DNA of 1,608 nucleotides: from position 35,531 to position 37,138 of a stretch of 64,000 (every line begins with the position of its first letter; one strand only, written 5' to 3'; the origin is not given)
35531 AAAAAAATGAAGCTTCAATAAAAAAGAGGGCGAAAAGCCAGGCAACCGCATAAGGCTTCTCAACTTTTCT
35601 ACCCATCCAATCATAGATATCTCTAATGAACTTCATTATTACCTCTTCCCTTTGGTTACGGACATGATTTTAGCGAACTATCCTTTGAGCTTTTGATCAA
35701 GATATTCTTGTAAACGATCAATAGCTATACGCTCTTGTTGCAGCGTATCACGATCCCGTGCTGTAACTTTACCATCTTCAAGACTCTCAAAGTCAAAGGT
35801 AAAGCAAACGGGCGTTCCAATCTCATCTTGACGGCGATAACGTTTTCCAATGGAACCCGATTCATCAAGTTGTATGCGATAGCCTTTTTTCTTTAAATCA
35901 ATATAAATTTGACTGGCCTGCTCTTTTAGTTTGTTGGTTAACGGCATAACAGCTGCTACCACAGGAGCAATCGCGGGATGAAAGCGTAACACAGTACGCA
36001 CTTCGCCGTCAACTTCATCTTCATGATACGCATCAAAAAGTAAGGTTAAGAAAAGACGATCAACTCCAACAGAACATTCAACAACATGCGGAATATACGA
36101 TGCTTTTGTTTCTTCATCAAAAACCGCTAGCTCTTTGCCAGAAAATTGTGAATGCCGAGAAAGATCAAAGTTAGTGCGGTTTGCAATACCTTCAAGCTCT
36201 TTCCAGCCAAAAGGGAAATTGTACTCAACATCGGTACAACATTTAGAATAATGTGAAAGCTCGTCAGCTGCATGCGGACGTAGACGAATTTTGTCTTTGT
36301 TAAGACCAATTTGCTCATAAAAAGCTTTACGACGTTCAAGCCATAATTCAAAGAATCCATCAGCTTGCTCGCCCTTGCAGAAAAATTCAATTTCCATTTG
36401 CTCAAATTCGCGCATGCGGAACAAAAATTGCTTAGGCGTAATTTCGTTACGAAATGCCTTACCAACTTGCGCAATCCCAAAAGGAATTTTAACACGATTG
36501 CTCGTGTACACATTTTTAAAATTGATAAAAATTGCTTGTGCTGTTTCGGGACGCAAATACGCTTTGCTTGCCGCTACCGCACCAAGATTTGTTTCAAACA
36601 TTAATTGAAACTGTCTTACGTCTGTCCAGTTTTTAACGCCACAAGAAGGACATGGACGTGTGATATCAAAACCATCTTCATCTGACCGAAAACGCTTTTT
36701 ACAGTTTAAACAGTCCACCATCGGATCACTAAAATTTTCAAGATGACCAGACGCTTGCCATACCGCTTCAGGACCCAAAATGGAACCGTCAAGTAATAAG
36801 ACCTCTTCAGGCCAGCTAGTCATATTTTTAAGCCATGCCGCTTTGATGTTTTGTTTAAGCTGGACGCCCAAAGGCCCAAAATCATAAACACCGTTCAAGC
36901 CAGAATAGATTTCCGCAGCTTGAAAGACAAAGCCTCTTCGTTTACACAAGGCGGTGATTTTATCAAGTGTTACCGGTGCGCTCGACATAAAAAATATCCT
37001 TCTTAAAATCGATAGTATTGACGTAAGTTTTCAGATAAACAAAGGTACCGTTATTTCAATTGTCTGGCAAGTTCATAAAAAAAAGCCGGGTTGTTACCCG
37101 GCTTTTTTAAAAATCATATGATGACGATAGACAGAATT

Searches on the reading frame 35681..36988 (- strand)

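Call 96: search_protein_families(library=pfam, proteins=[window:35681-36988:-], max_evalue=0.0001)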
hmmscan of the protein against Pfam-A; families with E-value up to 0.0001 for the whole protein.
window:35681-36988:- (436 aa): 2 families
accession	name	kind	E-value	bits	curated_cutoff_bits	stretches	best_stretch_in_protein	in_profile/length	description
PF03129.25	HGTP_anticodon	-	3.2e-21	75.7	21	1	346-432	3-93/94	Anticodon binding domain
PF00587.30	tRNA-synt_2b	-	7.5e-13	49.4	29.3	1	142-316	10-175/179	tRNA synthetase class II core domain (G, H, P, S and T)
